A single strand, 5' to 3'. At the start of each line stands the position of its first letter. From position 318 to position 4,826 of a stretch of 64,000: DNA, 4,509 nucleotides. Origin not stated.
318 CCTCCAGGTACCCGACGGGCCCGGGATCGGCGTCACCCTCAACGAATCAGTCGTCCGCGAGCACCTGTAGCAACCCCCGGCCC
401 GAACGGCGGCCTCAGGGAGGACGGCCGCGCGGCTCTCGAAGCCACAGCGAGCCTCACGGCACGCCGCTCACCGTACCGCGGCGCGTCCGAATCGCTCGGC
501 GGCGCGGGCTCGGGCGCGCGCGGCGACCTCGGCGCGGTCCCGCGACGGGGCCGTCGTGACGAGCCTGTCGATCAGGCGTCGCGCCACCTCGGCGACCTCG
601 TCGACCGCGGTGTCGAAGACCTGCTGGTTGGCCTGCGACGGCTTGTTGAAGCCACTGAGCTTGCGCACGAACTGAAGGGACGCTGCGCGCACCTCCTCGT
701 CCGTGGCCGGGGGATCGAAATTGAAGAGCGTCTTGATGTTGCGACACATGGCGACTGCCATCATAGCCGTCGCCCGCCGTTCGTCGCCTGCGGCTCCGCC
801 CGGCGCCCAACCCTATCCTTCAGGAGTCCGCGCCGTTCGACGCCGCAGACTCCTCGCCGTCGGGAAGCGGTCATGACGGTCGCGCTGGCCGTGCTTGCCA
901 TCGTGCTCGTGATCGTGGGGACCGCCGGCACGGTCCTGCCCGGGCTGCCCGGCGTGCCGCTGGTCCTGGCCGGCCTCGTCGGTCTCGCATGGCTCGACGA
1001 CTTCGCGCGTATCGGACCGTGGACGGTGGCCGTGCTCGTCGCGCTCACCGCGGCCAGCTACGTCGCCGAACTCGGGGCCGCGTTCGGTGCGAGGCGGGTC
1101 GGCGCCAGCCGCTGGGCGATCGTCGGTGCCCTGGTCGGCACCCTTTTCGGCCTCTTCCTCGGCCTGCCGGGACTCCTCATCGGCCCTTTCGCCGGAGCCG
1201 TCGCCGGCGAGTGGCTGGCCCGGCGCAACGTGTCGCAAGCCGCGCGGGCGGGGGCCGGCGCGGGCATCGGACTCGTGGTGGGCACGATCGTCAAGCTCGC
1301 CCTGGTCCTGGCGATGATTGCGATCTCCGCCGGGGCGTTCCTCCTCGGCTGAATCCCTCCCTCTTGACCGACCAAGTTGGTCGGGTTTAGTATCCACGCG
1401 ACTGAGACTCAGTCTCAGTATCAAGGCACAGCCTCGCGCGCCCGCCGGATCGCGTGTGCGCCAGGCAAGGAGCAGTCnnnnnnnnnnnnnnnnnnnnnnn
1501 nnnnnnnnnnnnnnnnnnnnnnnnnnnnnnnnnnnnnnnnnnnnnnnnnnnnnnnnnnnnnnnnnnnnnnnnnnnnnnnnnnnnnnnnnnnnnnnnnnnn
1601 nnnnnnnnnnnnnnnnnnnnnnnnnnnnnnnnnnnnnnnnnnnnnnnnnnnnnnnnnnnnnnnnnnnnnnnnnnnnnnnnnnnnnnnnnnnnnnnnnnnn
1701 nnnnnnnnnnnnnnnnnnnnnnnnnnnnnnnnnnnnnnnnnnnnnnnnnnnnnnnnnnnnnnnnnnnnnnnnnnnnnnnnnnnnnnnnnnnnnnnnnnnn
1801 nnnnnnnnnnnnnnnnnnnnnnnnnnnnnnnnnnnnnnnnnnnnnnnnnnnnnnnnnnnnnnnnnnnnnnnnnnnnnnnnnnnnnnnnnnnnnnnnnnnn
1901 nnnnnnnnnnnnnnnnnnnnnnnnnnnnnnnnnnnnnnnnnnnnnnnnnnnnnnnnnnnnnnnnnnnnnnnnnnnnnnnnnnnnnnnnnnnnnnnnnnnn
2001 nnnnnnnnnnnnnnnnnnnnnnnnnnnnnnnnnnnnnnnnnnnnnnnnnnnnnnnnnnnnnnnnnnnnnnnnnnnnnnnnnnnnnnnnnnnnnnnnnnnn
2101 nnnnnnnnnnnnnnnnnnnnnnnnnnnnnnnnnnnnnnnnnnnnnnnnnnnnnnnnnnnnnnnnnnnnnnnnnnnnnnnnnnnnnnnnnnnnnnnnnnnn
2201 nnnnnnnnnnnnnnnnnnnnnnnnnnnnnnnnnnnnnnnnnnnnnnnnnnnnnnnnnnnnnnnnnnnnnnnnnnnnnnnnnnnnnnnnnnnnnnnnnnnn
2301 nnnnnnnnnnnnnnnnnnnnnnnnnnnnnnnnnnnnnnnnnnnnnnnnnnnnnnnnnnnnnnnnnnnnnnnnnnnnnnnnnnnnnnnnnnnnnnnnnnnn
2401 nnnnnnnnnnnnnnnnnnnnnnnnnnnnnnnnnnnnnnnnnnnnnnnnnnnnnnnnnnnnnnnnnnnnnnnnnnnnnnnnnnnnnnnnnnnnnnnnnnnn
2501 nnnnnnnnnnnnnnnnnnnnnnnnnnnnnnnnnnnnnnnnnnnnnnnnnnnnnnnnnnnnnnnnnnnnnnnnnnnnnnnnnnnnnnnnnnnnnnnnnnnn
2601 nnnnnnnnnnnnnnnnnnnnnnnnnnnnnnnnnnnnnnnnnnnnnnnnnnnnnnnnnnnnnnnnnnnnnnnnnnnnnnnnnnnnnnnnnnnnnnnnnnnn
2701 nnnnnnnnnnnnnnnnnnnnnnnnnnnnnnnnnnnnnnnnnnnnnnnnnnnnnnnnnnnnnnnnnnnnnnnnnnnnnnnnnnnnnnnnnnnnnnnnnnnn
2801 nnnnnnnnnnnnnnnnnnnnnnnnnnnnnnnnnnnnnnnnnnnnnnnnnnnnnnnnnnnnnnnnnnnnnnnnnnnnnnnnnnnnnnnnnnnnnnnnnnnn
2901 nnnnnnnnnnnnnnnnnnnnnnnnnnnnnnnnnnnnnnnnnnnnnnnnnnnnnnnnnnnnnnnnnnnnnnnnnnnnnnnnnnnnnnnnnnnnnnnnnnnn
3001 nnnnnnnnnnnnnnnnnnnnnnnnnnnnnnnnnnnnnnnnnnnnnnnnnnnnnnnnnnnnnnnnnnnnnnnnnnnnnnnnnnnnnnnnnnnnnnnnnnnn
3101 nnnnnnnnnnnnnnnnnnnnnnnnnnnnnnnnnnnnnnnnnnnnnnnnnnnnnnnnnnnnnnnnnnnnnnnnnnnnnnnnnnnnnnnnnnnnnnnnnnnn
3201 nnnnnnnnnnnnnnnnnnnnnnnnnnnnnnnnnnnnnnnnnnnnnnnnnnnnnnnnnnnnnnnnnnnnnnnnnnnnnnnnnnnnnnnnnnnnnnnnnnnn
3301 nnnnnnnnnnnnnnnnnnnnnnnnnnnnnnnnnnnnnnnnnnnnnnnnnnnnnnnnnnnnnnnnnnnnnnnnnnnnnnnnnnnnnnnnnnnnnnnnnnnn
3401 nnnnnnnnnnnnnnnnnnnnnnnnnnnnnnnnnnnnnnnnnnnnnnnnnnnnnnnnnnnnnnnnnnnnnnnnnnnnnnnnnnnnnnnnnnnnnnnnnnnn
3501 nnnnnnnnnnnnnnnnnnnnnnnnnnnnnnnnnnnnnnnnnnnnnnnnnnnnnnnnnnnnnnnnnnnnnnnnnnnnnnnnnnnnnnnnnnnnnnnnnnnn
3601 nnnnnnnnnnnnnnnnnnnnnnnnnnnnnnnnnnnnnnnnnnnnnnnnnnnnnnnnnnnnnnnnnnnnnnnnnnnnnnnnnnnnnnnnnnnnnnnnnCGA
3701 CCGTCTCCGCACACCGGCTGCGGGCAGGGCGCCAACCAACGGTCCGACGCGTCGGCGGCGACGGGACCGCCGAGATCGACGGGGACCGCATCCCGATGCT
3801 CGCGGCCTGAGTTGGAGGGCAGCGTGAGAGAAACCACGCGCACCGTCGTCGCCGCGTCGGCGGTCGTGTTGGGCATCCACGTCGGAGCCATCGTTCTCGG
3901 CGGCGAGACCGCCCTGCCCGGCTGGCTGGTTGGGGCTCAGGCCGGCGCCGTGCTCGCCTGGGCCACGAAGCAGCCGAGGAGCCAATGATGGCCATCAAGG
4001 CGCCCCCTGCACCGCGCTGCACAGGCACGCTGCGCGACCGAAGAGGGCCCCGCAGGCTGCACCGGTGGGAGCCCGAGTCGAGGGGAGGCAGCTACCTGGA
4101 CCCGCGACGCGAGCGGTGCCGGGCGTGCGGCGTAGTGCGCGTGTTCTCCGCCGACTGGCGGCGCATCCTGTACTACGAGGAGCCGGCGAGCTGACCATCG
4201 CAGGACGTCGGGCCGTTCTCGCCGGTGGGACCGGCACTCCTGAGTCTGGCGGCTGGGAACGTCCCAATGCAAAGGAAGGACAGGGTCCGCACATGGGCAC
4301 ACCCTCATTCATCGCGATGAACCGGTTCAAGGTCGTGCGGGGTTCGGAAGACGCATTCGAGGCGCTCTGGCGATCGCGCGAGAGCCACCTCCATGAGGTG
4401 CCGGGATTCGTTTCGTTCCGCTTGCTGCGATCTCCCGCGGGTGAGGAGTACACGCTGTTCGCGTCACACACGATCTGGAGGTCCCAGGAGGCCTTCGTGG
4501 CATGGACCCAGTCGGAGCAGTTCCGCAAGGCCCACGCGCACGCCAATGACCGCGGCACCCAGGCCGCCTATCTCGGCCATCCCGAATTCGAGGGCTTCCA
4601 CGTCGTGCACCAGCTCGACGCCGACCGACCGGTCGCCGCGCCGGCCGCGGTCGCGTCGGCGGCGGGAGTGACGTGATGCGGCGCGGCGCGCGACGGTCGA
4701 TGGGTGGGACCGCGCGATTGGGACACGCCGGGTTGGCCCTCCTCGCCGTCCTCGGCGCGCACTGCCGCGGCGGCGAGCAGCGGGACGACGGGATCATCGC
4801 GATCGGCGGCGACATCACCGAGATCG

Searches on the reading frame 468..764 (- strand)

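Call 11: search_protein_families(library=pfam, proteins=[window:468-764:-])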
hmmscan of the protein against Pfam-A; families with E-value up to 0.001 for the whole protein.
window:468-764:- (98 aa): 1 family
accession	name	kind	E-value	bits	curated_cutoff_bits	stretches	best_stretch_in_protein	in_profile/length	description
PF10041.14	DUF2277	-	6.2e-37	126.2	25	1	6-83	1-78/78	Uncharacterized conserved protein (DUF2277)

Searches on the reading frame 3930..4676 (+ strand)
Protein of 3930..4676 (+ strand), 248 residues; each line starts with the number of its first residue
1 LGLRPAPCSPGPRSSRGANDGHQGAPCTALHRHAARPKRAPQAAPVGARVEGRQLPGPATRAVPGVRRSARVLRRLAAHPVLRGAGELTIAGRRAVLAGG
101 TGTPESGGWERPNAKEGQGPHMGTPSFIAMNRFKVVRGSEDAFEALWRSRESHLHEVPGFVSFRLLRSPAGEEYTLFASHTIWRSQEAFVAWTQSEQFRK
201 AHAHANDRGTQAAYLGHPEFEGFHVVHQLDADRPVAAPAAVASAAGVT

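Call 11: search_protein_families(library=pfam, proteins=[window:3930-4676:+])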
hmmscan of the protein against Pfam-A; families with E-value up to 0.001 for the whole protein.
window:3930-4676:+ (248 aa): 1 family
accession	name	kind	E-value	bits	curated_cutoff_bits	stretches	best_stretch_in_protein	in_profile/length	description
PF03992.22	ABM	-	1.1e-17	64.4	23.1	1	127-203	2-77/78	Antibiotic biosynthesis monooxygenase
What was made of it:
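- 4293..4676 (+): hmuQ, a heme-degrading monooxygenase of the ABM fold. Pfam ABM (call 11).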
